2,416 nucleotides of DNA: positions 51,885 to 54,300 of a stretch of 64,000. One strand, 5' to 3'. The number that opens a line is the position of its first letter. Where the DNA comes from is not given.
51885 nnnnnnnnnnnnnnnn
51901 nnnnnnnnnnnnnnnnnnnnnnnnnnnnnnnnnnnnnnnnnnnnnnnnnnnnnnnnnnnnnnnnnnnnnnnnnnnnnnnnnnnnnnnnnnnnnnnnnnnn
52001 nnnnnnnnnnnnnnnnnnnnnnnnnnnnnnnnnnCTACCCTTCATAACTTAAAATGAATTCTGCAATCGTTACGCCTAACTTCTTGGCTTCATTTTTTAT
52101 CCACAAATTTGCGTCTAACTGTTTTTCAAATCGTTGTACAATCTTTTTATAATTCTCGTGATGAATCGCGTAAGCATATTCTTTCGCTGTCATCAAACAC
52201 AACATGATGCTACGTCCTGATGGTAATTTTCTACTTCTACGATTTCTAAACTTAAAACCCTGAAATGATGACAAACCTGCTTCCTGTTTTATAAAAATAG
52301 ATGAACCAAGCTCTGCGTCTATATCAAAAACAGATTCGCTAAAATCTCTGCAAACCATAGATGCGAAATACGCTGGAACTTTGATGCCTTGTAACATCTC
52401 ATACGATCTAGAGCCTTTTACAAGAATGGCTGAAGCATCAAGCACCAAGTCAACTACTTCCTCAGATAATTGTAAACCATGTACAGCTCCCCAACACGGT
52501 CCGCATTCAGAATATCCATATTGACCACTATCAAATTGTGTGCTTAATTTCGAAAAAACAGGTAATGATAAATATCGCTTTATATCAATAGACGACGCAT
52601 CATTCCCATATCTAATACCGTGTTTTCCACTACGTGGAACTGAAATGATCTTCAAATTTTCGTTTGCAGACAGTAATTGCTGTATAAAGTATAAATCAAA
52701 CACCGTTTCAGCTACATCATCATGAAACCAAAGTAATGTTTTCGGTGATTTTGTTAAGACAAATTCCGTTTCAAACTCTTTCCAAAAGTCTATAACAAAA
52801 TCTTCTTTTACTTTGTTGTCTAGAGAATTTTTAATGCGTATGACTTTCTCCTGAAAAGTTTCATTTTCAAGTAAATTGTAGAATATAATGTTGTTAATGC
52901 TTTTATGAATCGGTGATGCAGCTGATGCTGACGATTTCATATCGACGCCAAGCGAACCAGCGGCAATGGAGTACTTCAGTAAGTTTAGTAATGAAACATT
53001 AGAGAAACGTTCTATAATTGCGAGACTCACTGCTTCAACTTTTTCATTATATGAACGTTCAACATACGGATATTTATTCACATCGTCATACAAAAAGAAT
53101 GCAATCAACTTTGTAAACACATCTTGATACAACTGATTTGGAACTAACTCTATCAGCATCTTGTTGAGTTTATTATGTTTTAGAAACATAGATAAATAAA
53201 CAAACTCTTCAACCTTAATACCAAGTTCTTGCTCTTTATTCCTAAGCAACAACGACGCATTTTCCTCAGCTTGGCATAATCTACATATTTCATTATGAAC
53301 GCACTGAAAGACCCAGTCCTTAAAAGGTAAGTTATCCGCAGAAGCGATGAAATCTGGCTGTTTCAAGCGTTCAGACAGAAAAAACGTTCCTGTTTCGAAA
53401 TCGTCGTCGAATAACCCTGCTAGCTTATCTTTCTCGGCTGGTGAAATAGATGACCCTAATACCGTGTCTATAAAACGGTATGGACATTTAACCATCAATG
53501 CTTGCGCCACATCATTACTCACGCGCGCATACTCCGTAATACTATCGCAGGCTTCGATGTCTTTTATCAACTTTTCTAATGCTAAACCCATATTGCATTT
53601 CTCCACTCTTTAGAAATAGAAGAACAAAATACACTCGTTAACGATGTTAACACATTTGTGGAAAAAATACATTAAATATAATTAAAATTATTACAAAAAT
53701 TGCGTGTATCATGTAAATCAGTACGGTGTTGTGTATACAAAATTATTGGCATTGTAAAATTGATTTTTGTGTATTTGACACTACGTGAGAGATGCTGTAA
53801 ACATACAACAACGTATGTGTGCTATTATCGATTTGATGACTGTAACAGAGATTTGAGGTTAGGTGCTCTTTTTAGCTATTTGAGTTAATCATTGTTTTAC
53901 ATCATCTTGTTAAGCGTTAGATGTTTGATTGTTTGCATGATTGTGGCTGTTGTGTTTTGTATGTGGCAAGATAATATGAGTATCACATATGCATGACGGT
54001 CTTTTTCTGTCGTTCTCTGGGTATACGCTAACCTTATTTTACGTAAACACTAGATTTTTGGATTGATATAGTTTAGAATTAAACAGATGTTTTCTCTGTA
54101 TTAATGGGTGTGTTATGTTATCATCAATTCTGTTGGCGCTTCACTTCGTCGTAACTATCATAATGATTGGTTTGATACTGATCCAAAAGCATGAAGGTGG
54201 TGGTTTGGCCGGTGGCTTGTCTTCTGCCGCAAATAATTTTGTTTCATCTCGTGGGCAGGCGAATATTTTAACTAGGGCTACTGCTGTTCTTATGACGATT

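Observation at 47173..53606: Five-gene operon of glycolysis-like, nucleotidyl-transfer and phosphoesterase enzymes that fits no pathway I can name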

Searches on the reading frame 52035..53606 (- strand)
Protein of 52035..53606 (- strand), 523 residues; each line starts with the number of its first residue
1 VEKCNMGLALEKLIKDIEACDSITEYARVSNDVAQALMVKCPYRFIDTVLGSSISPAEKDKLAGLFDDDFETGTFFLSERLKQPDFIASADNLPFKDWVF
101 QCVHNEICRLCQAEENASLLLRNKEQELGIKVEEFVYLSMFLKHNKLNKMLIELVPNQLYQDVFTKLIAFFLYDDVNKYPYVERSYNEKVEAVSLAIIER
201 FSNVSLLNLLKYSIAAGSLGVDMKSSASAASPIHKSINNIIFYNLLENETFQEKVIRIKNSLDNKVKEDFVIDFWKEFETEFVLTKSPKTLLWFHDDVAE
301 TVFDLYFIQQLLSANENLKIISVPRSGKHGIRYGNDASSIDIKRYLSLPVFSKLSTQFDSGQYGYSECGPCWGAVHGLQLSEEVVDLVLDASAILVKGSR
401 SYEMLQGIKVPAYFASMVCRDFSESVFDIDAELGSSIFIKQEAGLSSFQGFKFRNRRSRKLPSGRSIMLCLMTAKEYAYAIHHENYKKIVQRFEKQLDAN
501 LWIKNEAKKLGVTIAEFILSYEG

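Call 3: search_protein_families(library=pfam, proteins=[window:52035-53606:-], max_evalue=0.01)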
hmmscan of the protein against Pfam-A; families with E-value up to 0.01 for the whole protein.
window:52035-53606:- (523 aa): 1 family
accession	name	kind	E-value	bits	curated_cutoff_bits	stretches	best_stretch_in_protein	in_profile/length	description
PF01937.24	ARMT1-like_dom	-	1.9e-08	34.3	25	1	240-410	115-281/311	Damage-control phosphatase ARMT1-like domain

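Call 4: search_protein_families(library=ncbifam, proteins=[window:52035-53606:-], max_evalue=0.01)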
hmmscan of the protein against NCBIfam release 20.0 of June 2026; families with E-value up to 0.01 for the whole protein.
window:52035-53606:- (523 aa): 1 family
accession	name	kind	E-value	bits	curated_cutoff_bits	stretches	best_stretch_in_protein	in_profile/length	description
NF040824.1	damage_ctl_Phtase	equivalog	0.0039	16.7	440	0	257-344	120-200/282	damage-control phosphatase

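Call 40: find_homologous_proteins(query=window:52035-53606:-)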
Query window:52035-53606:- (523 aa): 11 proteins with E <= 0.001 among 8000 candidates.
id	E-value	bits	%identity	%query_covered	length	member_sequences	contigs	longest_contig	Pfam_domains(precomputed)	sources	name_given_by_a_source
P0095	0.0e+0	1061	91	99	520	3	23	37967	PF01937.25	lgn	-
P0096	7.8e-199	679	61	98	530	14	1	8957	PF01937.25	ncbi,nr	ncbi:MAG: ARMT1-like domain-containing protein [Alphaproteobacteria bacterium]|nr:ARMT1-like domain-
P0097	3.7e-177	608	56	98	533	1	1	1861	PF01937.25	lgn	-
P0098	7.5e-161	554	52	95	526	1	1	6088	-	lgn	-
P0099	2.2e-155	536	53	92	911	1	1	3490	PF01937.25,PF12832.14,PF07690.22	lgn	-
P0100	9.3e-154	531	49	99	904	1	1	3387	PF01937.25,PF07690.22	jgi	-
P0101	3.4e-121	423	45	91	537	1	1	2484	PF01937.25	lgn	-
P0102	1.6e-107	378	39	95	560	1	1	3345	PF01937.25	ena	-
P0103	7.4e-107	376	40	91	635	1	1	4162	PF01937.25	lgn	-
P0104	2.5e-102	361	64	51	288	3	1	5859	PF01937.25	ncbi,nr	ncbi:MAG: hypothetical protein IJ730_07405, partial [Alphaproteobacteria bacterium]|nr:hypothetical 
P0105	2.0e-55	206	30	88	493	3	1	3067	PF01937.25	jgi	-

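Call 41: find_encoding_contigs(protein=P0098, flank=10000, max_places=2)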
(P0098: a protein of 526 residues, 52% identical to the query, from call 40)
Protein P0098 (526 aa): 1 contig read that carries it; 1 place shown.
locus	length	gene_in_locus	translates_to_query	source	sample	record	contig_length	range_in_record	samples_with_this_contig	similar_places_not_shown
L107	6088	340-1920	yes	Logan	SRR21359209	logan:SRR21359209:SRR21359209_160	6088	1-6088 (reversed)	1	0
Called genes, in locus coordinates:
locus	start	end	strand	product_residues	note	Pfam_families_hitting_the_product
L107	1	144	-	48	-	?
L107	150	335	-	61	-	-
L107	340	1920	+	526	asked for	-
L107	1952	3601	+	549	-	PF02878:PGM_PMM_I, PF02879:PGM_PMM_II, PF02880:PGM_PMM_III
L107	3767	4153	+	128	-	PF11969:DcpS_C, PF01230:HIT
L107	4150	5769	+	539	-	PF00083:Sugar_tr (weak), PF07690:MFS_1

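Call 42: find_encoding_contigs(protein=P0099, flank=10000, max_places=2)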
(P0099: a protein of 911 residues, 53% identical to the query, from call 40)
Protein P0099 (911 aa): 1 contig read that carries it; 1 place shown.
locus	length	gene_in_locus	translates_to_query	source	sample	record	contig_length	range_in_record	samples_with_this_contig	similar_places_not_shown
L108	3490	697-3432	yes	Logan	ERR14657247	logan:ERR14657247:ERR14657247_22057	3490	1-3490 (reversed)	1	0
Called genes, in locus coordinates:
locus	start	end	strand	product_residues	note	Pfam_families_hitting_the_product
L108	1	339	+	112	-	?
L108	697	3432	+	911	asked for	PF07690:MFS_1, PF12832:MFS_1_like (faint), PF07690:MFS_1, PF01937:ARMT1-like_dom (weak)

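Call 43: find_encoding_contigs(protein=P0103, flank=10000, max_places=2)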
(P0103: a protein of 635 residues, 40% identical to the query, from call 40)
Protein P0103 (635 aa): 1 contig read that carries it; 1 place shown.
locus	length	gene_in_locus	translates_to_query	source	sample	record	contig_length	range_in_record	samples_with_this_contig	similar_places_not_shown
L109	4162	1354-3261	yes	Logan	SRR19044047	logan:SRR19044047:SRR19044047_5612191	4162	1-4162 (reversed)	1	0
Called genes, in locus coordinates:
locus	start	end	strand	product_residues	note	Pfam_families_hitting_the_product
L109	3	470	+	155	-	?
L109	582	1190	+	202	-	-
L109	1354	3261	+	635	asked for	PF01937:ARMT1-like_dom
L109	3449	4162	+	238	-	?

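Call 67: predict_structure(alignment_id=A3)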
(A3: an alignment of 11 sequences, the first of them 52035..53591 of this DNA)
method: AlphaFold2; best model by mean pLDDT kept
length: 518 residues; sequences in the alignment: 11
mean_pLDDT: 89.8   pTM: 0.91
mean pLDDT of the five models: 89.8, 89.8, 88.8, 88.2, 87.8
residues with pLDDT >= 90: 345; 70-90: 142; 50-70: 25; < 50: 6
segments of 3 or more residues with pLDDT < 50: 220-225
pLDDT, mean of each block of 10 residues (from residue 1): 75 70 81 91 88 94 90 89 82 92 89 95 94 94 91 91 94 87 93 93 96 73 50 79 91 94 94 97 97 94 97 96 72 92 97 97 83 93 98 92 97 82 87 97 93 87 93 98 97 97 97 93
secondary structure, 60 per line:
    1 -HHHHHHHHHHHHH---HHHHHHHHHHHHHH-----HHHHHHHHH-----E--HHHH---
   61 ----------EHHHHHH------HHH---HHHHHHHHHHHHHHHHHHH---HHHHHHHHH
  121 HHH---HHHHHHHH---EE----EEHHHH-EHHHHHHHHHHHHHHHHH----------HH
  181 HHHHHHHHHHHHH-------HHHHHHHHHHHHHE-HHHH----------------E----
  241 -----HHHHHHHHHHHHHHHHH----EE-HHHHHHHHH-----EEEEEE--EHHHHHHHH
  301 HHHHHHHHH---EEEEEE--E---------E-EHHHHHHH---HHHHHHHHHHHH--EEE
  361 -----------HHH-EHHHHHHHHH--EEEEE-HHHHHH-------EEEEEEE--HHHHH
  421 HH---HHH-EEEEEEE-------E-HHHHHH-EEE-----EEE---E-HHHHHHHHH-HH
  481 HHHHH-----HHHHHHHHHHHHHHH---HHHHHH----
elements in order: H2-14 H18-31 H37-45 H54-57 H72-77 H90-108 H112-123 H127-134 H146-149 H152-168 H179-193 H201-213 H216-219 H246-262 H270-278 E284-289 H293-309 E313-318 H334-340 H344-355 E358-360 H377-385 E388-392 H394-399 E407-413 H416-422 E430-436 H446-451 E453-455 E461-463 H469-477 H479-485 H491-505 H509-514

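Call 69: fold_search(model_id=the predicted structure, library=pdb)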
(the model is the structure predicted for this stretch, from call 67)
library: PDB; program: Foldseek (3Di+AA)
matches with E <= 10: 812; with E <= 0.001: 19
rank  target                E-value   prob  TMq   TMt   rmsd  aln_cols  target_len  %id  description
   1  1xfi                  1.3e-08  1.00  0.47  0.67   5.5       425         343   12  X-ray structure of gene product from Arabidopsis thaliana At2g17340 (released 2004-09-28)
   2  2g8l_B                1.7e-08  1.00  0.42  0.72   5.8       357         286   14  Crystal structure of a duf89 family protein (ph1575) from pyrococcus horikoshii at 2.04 A resolution (released 2006-03-21)
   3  2g8l_A                1.1e-07  1.00  0.42  0.71   6.3       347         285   15  Crystal structure of a duf89 family protein (ph1575) from pyrococcus horikoshii at 2.04 A resolution (released 2006-03-21)
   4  2ffj_A                1.0e-06  1.00  0.39  0.70   6.5       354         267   13  CRYSTAL STRUCTURE OF a DUF89 family protein (AF1104) FROM ARCHAEOGLOBUS FULGIDUS DSM 4304 AT 2.45 A RESOLUTION (released 2006-01-10)
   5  7u1x_A                1.0e-06  1.00  0.43  0.48   7.5       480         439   11  Structure of SPAC806.04c protein from fission yeast covalently bound to BeF3 (released 2022-06-01)
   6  7t7k_B                1.3e-06  1.00  0.42  0.48   8.7       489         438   11  Structure of SPAC806.04c protein from fission yeast bound to Co2+ (released 2022-06-01)
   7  7u1x_B                1.5e-06  1.00  0.43  0.50   7.4       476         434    9  Structure of SPAC806.04c protein from fission yeast covalently bound to BeF3 (released 2022-06-01)
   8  7t7n                  1.7e-06  1.00  0.37  0.42  10.6       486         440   13  Structure of SPCC1393.13 protein from fission yeast (released 2022-06-01)
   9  2ffj_B                2.0e-06  1.00  0.41  0.74   6.3       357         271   14  CRYSTAL STRUCTURE OF a DUF89 family protein (AF1104) FROM ARCHAEOGLOBUS FULGIDUS DSM 4304 AT 2.45 A RESOLUTION (released 2006-01-10)
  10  5by0                  2.4e-06  1.00  0.37  0.40   8.8       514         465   10  Crystal structure of magnesium-bound Duf89 protein Saccharomyces cerevisiae (released 2015-07-29)
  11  6umr_A                3.1e-06  1.00  0.36  0.43   9.1       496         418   12  Structure of DUF89 - D291A mutant (released 2020-07-29)
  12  6umq_A                3.3e-06  1.00  0.33  0.40  10.9       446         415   12  Structure of DUF89 (released 2020-07-29)
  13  7t7k_A                5.0e-06  1.00  0.40  0.47   7.1       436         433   11  Structure of SPAC806.04c protein from fission yeast bound to Co2+ (released 2022-06-01)
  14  3pt1                  7.6e-06  1.00  0.37  0.40   9.3       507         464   12  Structure of DUF89 from Saccharomyces cerevisiae co-crystallized with F6P. (released 2010-12-15)
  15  6umr_B                9.9e-06  1.00  0.32  0.38  11.9       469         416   12  Structure of DUF89 - D291A mutant (released 2020-07-29)
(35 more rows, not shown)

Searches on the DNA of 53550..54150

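Call 78: search_rna_families(source=window, start=53550, end=54150, threshold=evalue, max_evalue=1)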
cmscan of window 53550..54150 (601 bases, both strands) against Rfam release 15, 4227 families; matches with E-value up to 1: 0.
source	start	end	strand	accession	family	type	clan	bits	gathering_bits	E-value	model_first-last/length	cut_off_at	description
